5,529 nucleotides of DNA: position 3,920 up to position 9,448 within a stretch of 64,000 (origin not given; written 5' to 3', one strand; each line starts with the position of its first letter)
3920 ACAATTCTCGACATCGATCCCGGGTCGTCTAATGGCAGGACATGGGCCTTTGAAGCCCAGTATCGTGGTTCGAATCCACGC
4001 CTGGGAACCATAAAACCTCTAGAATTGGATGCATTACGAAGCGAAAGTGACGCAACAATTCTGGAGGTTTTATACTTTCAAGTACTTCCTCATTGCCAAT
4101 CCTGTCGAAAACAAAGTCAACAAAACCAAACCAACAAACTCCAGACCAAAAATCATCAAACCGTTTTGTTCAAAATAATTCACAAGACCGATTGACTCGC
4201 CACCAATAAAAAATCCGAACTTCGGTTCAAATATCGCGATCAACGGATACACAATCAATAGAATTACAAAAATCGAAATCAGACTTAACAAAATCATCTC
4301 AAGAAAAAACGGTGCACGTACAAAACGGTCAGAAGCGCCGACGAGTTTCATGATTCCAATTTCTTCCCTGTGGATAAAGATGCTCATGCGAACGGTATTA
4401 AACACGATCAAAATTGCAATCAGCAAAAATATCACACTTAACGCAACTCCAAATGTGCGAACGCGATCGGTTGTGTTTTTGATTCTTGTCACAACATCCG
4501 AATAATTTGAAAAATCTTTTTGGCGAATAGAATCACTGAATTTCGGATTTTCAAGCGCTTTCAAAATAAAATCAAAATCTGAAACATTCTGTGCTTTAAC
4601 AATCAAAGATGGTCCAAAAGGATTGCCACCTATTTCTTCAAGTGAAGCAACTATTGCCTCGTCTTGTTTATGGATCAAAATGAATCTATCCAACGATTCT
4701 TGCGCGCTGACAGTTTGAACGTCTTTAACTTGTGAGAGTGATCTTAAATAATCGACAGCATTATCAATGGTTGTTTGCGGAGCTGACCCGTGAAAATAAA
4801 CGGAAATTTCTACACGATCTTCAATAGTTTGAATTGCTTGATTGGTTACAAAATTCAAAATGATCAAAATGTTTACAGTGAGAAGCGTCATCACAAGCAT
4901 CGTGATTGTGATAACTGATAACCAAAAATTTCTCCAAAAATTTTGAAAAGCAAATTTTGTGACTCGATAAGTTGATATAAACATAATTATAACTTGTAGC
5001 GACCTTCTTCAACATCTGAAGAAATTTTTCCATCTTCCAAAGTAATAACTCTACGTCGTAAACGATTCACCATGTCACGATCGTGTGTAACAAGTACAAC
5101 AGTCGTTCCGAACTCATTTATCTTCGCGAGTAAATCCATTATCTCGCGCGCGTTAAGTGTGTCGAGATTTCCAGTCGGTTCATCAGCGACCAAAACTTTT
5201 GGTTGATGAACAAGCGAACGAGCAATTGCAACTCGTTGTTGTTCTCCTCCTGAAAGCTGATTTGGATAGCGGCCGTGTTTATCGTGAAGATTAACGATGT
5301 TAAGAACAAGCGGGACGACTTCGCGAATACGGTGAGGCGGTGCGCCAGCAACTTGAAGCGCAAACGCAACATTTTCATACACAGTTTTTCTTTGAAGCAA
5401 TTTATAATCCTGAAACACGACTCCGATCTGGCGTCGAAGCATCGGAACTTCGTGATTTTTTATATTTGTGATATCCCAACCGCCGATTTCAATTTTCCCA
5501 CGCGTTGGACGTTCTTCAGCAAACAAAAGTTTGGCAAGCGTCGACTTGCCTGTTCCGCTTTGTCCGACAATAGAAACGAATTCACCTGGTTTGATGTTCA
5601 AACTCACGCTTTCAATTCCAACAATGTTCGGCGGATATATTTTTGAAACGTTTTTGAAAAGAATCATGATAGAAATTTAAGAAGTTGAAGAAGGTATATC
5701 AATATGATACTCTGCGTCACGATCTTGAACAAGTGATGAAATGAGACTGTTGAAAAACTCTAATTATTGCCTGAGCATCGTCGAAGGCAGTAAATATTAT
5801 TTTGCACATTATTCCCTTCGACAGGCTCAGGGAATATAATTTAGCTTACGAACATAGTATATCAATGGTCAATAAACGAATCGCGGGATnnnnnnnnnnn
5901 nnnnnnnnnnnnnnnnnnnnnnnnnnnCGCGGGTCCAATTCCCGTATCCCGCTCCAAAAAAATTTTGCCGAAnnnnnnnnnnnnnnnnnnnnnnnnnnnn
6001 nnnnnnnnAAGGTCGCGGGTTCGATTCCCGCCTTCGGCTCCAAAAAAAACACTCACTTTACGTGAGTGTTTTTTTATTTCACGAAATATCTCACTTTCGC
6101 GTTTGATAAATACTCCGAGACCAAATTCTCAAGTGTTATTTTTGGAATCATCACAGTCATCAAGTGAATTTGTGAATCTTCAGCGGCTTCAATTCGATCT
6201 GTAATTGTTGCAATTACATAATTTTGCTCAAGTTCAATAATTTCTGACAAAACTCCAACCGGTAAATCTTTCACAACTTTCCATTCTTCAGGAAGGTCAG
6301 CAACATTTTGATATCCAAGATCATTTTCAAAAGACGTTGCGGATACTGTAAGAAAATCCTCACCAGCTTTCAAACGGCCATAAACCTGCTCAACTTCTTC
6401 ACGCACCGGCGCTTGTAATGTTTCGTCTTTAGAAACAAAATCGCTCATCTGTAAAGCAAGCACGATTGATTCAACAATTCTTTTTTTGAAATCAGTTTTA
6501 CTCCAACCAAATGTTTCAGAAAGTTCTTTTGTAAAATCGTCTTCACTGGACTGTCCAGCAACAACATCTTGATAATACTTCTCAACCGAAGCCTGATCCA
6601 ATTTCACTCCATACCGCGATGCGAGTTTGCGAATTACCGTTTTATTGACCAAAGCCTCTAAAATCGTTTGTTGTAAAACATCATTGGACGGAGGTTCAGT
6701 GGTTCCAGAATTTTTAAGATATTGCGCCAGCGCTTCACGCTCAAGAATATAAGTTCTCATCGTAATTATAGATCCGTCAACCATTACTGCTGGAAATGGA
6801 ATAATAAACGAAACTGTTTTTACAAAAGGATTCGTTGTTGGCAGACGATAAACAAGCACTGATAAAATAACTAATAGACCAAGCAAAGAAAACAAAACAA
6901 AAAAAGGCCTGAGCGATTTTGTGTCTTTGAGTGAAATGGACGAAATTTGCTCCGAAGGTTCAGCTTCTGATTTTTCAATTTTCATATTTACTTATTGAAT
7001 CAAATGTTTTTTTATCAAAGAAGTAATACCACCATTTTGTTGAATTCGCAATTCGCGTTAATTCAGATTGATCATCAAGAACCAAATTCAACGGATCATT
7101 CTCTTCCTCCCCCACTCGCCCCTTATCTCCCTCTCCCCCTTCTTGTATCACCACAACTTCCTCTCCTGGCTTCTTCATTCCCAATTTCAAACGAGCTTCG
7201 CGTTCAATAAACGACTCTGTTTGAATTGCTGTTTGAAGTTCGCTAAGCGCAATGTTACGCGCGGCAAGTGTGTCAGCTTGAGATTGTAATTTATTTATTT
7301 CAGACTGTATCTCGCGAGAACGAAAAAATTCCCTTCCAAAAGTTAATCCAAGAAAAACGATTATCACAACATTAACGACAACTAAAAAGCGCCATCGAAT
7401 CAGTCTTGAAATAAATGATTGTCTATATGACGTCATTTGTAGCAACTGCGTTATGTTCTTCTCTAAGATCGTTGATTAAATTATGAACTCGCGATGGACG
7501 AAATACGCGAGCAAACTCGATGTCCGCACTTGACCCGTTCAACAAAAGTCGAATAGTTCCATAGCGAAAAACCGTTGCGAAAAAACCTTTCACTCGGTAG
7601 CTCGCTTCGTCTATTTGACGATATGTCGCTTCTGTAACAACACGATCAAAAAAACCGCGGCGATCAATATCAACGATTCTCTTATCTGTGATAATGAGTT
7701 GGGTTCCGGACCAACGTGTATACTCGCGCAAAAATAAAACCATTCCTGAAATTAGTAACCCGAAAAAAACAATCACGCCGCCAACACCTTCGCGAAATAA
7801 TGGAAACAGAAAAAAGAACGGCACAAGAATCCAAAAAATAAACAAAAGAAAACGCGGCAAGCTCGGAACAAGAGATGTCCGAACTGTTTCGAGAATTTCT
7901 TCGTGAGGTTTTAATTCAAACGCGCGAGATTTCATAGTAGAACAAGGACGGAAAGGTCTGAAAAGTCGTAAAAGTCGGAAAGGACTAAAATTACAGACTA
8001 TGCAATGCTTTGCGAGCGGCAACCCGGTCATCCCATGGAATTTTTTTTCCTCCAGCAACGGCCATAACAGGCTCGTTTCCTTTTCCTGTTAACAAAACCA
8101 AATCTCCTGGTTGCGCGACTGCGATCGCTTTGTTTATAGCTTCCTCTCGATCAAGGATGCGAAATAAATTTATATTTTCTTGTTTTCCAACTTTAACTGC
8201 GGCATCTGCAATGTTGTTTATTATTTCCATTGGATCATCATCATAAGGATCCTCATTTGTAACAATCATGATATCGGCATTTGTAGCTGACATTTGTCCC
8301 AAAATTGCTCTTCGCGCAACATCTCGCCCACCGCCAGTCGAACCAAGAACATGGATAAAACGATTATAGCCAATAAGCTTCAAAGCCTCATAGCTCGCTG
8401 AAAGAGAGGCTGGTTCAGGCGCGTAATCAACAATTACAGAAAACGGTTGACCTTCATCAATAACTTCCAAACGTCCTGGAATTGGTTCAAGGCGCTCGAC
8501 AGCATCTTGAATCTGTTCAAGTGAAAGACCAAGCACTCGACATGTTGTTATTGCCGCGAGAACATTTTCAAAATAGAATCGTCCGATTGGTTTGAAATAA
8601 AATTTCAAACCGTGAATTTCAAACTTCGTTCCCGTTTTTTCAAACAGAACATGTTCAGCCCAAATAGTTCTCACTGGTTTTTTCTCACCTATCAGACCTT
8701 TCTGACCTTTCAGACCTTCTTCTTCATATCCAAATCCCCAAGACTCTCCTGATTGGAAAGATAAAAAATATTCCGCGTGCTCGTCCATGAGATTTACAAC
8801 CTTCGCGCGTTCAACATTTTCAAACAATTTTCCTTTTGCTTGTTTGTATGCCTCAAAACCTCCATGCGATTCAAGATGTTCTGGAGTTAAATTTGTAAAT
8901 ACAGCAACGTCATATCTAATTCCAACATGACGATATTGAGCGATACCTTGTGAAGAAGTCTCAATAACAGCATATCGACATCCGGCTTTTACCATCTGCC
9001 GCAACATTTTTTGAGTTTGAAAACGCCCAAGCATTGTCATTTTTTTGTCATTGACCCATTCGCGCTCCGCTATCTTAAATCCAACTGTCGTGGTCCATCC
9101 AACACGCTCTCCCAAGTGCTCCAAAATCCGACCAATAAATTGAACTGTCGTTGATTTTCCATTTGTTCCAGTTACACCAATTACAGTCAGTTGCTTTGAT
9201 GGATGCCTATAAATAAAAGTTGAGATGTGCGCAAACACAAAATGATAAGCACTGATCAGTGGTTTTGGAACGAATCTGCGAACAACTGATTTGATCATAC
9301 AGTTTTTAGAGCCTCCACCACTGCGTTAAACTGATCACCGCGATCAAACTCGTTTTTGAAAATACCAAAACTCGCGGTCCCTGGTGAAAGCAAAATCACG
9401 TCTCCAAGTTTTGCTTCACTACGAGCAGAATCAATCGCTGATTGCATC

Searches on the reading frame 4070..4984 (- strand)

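Call 76: search_protein_families(library=pfam, proteins=[window:4070-4984:-], max_evalue=0.00001)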
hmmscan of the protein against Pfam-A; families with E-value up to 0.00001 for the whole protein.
window:4070-4984:- (304 aa): 2 families
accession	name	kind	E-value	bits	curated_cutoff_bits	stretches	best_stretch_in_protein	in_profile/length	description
PF02687.27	FtsX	-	1.3e-12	48.3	25.5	1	181-303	2-117/120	FtsX-like permease C-terminal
PF18075.7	FtsX_ECD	-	1.2e-09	39.1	23.5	1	58-146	1-89/96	FtsX extracellular domain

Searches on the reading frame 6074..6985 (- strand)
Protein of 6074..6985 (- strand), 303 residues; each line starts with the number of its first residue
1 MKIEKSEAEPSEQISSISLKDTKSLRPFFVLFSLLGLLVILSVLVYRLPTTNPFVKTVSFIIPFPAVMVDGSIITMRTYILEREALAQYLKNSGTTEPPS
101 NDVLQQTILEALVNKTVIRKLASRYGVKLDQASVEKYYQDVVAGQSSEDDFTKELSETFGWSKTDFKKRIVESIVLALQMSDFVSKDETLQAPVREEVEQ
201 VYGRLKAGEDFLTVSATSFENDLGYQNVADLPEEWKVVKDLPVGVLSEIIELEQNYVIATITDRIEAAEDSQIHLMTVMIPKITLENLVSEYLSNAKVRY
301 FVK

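Call 76: search_protein_families(library=pfam, proteins=[window:6074-6985:-], max_evalue=0.00001)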
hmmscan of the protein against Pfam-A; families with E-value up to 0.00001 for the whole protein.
window:6074-6985:- (303 aa): 1 family
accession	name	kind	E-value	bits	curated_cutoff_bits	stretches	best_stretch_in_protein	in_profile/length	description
PF09312.16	SurA_N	-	1.3e-07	32.2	30.8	1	67-176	6-114/118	SurA N-terminal domain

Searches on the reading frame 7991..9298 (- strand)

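Call 76: search_protein_families(library=pfam, proteins=[window:7991-9298:-], max_evalue=0.00001)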
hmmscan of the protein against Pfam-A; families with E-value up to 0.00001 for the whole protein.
window:7991-9298:- (435 aa): 2 families
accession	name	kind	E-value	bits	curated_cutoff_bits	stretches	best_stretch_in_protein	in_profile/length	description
PF08245.18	Mur_ligase_M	-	5.5e-40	137.9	24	1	42-252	1-199/200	Mur ligase middle domain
PF02875.26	Mur_ligase_C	-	2.4e-22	80.6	28.4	1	275-407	1-127/127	Mur ligase, glutamate ligase domain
